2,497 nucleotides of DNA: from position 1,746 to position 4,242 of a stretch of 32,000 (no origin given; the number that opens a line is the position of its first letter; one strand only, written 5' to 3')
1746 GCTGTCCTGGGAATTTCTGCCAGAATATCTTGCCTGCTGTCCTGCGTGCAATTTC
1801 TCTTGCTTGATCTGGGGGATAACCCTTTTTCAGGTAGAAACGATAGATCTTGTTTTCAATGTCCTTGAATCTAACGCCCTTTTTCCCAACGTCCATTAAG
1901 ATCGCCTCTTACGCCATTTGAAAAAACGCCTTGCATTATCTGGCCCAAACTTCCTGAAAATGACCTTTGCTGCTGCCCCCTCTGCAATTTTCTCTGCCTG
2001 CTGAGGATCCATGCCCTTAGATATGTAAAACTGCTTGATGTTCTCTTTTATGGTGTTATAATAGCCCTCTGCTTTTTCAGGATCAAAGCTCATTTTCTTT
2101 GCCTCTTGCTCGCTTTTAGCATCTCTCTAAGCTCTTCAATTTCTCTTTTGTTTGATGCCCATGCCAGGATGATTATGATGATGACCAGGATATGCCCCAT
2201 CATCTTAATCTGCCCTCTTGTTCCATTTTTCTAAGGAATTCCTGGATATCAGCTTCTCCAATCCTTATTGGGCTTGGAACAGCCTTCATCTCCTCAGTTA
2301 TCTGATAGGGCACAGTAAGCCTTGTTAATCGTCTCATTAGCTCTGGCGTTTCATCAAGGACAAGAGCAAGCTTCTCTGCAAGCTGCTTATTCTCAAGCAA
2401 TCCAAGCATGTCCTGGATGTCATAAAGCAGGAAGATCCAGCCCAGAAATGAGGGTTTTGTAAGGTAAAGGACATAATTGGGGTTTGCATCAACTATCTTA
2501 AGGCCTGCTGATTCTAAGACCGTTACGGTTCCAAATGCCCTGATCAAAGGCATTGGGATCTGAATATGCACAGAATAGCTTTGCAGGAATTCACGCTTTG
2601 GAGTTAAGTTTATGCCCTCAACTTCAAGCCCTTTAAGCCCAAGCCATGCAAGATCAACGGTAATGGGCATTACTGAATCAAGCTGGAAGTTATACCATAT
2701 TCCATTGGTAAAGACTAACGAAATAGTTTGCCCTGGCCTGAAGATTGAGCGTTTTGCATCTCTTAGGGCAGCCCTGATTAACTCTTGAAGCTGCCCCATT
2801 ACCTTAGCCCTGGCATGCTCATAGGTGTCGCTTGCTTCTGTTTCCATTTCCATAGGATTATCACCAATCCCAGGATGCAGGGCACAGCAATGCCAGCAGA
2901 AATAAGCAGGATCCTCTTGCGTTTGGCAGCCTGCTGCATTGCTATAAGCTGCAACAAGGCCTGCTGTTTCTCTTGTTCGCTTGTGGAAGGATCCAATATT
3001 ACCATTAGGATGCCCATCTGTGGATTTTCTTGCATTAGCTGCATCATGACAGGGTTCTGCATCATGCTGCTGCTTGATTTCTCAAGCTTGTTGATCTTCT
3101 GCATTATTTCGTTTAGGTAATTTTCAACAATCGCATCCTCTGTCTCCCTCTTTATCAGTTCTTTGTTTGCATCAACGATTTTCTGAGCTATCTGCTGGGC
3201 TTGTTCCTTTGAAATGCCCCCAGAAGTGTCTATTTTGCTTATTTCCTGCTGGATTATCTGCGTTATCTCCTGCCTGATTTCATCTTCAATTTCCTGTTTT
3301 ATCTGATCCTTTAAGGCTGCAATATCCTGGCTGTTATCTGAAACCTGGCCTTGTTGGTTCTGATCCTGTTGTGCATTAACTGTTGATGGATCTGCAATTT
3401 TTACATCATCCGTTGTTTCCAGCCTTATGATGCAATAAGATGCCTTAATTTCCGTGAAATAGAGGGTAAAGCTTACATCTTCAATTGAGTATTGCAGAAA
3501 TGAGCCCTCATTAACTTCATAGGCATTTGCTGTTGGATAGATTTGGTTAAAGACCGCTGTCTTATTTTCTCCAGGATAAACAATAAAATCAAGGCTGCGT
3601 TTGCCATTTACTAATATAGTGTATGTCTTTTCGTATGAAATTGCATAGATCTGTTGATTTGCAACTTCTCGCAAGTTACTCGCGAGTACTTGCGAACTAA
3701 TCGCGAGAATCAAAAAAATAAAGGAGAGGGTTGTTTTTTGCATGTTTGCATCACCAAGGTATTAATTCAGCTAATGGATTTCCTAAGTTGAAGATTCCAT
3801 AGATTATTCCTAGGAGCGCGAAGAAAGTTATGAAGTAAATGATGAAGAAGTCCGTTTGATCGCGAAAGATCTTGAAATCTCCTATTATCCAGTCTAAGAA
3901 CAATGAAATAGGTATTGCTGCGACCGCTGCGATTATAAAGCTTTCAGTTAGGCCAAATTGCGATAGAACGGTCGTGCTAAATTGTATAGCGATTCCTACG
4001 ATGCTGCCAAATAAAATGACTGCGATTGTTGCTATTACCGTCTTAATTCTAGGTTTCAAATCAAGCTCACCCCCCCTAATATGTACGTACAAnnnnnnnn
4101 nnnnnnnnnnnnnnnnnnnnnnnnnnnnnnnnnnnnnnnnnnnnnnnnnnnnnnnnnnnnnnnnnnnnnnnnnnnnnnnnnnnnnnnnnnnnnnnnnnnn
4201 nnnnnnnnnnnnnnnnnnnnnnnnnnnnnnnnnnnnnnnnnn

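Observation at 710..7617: Virion-morphogenesis-like operon: three type-I anchored surface proteins, small TM proteins, duplicated basic proteins and a Zot-like NTPase-wHTH fusion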

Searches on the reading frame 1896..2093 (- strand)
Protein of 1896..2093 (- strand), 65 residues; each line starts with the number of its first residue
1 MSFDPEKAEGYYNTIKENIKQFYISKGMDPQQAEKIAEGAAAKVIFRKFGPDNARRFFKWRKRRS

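Call 7: search_protein_families(library=pfam, proteins=[window:1896-2093:-], max_evalue=0.1)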
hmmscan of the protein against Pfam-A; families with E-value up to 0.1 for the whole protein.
window:1896-2093:- (65 aa): 3 families
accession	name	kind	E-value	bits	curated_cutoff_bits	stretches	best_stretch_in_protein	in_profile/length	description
PF07225.17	NDUF_B4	-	0.065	13.6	21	1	5-48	25-68/124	NADH-ubiquinone oxidoreductase B15 subunit (NDUFB4)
PF24467.1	ARM_FBXO47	-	0.083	12.6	27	1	4-52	16-63/292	FBXO47, ARM repeats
PF19849.4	DUF6324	-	0.089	13.1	27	0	1-15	36-50/60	Family of unknown function (DUF6324)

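Call 8: search_protein_families(library=phrogs, proteins=[window:1896-2093:-], max_evalue=0.1)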
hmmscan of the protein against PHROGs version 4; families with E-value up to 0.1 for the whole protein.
window:1896-2093:- (65 aa): 2 families
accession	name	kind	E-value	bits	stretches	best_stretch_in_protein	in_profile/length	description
phrog_2423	-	unknown function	0.025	15.6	1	14-39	11-35/52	-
phrog_1523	-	unknown function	0.072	14.4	1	4-39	27-65/72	-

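Call 70: search_solved_structures(query=A8, max_evalue=5)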
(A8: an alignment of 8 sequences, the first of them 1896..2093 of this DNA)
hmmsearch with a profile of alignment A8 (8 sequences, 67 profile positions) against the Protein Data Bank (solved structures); distinct sequences matched with E-value up to 5: 5.
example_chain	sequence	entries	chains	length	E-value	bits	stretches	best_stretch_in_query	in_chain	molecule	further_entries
5tdy_B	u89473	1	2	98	0.018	18.7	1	41-61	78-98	Flagellar motor switch protein FliG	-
9k7u_A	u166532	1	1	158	0.43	14.2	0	28-62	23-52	Heter-Zn2-HEHE-22A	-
4izc_A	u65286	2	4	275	0.72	13.5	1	22-50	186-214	Enoyl-CoA hydratase/isomerase family protein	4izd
4izb_A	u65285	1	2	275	0.72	13.5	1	22-50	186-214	Enoyl-CoA hydratase/isomerase family protein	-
7dhq_A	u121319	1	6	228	2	12.1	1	31-64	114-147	Microcompartments protein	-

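Call 96: search_protein_families(library=ncbifam, proteins=[window:1896-2093:-], max_evalue=0.01)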
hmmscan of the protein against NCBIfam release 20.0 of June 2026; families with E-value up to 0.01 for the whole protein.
window:1896-2093:- (65 aa): 0 families

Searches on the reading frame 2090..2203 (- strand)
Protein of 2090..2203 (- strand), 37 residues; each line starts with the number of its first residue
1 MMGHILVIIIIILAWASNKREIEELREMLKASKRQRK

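Call 7: search_protein_families(library=pfam, proteins=[window:2090-2203:-], max_evalue=0.1)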
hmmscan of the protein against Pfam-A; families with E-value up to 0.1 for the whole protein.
window:2090-2203:- (37 aa): 1 family
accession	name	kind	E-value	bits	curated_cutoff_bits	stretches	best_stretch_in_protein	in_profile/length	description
PF06305.16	LapA_dom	-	0.022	15.1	28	1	2-35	29-62/64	Lipopolysaccharide assembly protein A domain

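Call 8: search_protein_families(library=phrogs, proteins=[window:2090-2203:-], max_evalue=0.1)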
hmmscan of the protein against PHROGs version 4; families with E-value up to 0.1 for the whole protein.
window:2090-2203:- (37 aa): 0 families

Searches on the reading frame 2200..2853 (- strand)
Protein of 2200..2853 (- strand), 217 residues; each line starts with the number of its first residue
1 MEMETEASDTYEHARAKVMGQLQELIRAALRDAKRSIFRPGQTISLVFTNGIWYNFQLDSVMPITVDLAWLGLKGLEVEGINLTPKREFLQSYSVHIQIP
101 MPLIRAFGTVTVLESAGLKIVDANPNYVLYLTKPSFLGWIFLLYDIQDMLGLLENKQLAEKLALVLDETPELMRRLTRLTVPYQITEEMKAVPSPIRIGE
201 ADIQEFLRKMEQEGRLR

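Call 7: search_protein_families(library=pfam, proteins=[window:2200-2853:-], max_evalue=0.1)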
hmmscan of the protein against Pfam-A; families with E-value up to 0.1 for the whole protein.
window:2200-2853:- (217 aa): 0 families

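Call 8: search_protein_families(library=phrogs, proteins=[window:2200-2853:-], max_evalue=0.1)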
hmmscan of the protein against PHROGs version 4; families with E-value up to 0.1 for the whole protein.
window:2200-2853:- (217 aa): 0 families

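Call 69: search_solved_structures(query=A7, max_evalue=5)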
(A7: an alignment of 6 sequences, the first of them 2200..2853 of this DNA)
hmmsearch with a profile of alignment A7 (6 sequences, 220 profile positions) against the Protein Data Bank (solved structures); distinct sequences matched with E-value up to 5: 2.
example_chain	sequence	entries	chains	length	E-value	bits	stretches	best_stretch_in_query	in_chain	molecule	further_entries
1hyh_A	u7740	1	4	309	0.18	14.4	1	105-174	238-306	L-2-HYDROXYISOCAPROATE DEHYDROGENASE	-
8jx4_A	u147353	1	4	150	0.97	12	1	50-90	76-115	PeiW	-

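Call 96: search_protein_families(library=ncbifam, proteins=[window:2200-2853:-], max_evalue=0.01)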
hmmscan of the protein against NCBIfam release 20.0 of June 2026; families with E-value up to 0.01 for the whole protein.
window:2200-2853:- (217 aa): 0 families

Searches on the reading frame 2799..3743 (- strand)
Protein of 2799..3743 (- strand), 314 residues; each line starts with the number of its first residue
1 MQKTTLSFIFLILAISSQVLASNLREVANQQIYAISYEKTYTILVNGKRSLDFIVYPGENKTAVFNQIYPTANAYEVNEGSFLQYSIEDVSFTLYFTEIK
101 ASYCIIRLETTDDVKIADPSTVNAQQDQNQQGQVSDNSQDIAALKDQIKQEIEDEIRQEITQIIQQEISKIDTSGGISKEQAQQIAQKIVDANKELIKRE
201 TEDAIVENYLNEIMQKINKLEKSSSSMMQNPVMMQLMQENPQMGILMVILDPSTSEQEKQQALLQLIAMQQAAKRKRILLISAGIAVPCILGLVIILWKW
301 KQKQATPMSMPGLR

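Call 7: search_protein_families(library=pfam, proteins=[window:2799-3743:-], max_evalue=0.1)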
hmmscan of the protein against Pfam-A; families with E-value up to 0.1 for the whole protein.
window:2799-3743:- (314 aa): 4 families
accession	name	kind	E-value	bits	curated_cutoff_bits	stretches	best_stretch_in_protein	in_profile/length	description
PF23169.1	HalD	-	0.011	15.6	26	0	135-215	12-95/228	Halogenase D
PF14023.12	Bestrophin-like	-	0.013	15.5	32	1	138-226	74-157/232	Bestrophin-like domain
PF08745.17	PIN_5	-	0.029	14.2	27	1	134-234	20-121/205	PINc domain ribonuclease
PF17956.6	NAPRTase_C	-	0.041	14.8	23.3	0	102-174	33-104/111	Nicotinate phosphoribosyltransferase C-terminal domain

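Call 8: search_protein_families(library=phrogs, proteins=[window:2799-3743:-], max_evalue=0.1)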
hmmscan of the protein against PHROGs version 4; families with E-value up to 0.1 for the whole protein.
window:2799-3743:- (314 aa): 1 family
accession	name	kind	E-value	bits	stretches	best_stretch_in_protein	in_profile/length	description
phrog_29527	-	unknown function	0.0082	17.3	1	164-213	8-58/64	-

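Call 96: search_protein_families(library=ncbifam, proteins=[window:2799-3743:-], max_evalue=0.01)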
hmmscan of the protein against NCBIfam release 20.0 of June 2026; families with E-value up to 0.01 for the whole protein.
window:2799-3743:- (314 aa): 0 families

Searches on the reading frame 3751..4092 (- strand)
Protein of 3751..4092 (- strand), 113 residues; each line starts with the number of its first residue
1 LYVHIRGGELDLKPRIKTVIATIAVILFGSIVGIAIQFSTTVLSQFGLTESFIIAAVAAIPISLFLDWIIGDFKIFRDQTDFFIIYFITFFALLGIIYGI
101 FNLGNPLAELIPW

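Call 7: search_protein_families(library=pfam, proteins=[window:3751-4092:-], max_evalue=0.1)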
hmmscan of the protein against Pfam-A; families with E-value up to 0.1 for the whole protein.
window:3751-4092:- (113 aa): 1 family
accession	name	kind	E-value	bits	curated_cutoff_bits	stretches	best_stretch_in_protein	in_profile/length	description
PF12822.12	ECF_trnsprt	-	0.0015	19.1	30.7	1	17-104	30-121/169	ECF transporter, substrate-specific component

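Call 8: search_protein_families(library=phrogs, proteins=[window:3751-4092:-], max_evalue=0.1)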
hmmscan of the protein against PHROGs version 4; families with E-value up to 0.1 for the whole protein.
window:3751-4092:- (113 aa): 1 family
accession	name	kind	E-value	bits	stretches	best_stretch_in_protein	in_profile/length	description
phrog_21672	-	unknown function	0.051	14.5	1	49-97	47-97/190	-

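Call 96: search_protein_families(library=ncbifam, proteins=[window:3751-4092:-], max_evalue=0.01)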
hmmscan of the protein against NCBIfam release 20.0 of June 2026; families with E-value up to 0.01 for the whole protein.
window:3751-4092:- (113 aa): 0 families
